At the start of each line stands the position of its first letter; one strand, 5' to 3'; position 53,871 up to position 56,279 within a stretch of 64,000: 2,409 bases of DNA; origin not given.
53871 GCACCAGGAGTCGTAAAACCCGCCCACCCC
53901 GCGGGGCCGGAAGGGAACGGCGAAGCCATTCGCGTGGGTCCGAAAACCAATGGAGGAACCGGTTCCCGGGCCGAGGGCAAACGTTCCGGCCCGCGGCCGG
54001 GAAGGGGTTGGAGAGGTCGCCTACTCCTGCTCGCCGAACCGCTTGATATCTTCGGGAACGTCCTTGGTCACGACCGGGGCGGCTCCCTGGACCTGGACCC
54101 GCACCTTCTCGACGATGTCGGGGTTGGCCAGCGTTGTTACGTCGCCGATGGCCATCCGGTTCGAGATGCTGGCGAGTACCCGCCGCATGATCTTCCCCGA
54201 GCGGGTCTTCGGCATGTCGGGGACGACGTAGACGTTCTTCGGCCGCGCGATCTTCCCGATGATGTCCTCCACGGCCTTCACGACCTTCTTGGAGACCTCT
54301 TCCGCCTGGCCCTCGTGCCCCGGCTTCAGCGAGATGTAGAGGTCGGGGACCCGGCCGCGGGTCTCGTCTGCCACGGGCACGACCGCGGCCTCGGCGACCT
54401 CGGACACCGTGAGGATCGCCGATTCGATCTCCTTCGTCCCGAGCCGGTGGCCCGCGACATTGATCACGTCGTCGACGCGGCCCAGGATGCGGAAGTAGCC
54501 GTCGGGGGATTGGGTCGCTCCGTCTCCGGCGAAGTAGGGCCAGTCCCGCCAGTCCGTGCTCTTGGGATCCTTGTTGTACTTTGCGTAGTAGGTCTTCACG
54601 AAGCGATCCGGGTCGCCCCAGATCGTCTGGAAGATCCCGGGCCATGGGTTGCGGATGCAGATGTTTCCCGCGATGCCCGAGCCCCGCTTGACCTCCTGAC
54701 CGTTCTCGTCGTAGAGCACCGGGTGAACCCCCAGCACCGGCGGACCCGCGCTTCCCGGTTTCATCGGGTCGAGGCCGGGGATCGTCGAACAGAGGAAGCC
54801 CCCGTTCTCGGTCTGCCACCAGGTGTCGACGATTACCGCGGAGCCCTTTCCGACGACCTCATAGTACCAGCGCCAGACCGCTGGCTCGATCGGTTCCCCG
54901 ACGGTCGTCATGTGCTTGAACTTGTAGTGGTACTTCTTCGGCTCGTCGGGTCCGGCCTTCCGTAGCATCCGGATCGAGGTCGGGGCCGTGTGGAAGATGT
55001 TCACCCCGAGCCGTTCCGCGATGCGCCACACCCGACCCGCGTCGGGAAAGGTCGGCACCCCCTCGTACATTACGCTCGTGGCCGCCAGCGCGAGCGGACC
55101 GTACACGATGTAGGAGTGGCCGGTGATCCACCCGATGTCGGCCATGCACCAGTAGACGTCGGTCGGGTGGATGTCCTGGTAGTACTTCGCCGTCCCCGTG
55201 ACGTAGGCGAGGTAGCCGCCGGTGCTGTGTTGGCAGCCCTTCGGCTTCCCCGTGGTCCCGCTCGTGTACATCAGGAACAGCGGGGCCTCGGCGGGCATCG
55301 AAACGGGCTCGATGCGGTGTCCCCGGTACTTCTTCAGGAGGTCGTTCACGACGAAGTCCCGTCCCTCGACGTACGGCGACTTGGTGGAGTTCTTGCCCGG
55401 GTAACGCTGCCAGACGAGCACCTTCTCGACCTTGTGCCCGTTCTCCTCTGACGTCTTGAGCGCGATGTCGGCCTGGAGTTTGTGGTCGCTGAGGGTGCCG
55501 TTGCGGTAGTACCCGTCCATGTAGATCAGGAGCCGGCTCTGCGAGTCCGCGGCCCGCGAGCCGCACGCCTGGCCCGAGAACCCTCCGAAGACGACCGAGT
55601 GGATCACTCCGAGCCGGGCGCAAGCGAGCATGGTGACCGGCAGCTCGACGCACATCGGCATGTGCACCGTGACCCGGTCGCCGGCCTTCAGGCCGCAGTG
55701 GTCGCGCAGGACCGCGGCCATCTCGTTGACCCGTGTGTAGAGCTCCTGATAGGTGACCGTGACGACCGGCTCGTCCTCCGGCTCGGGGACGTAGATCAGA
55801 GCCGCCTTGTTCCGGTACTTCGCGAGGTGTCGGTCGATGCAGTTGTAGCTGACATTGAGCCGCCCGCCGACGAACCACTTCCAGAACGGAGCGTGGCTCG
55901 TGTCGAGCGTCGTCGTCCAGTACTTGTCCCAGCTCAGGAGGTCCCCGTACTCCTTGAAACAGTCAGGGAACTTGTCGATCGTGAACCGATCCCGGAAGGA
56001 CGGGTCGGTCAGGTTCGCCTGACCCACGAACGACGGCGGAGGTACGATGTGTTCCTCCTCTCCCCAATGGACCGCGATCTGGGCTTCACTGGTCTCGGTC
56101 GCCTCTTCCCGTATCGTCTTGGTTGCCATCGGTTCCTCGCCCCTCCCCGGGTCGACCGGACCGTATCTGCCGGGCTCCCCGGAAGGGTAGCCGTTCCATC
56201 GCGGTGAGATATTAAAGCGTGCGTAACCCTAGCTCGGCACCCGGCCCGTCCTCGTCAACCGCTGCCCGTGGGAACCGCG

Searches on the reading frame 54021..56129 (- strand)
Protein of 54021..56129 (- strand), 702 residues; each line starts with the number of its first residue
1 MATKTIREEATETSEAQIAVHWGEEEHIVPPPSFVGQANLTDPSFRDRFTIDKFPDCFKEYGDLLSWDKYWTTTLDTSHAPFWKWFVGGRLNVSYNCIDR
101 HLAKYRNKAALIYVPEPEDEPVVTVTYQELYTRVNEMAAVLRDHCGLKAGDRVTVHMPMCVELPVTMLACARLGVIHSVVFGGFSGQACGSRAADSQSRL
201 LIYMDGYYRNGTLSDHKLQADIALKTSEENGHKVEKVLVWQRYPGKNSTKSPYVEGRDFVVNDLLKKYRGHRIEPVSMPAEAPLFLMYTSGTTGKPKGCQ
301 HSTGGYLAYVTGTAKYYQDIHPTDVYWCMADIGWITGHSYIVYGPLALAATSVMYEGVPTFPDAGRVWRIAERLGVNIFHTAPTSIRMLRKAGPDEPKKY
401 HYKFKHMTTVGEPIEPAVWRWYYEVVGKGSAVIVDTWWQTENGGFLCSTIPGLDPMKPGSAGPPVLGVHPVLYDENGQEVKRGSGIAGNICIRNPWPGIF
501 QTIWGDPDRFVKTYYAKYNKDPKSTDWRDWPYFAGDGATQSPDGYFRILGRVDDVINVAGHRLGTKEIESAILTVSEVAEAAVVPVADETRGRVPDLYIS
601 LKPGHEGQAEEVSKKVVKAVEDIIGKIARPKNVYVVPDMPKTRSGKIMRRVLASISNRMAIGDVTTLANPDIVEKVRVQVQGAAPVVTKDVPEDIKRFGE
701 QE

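Call 12: search_protein_families(library=pfam, proteins=[window:54021-56129:-], max_evalue=0.001)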
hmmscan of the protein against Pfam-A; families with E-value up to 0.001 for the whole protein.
window:54021-56129:- (702 aa): 3 families
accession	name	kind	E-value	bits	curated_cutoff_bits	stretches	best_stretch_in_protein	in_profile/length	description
PF00501.34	AMP-binding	-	2.8e-79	267.1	29.9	1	99-500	2-380/384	AMP-binding enzyme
PF13193.12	AMP-binding_C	-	2.8e-20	73.4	24.5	1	567-646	1-76/76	AMP-binding enzyme C-terminal domain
PF16177.11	ACAS_N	-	2.7e-13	49.9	27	1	57-97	15-55/55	Acetyl-coenzyme A synthetase N-terminus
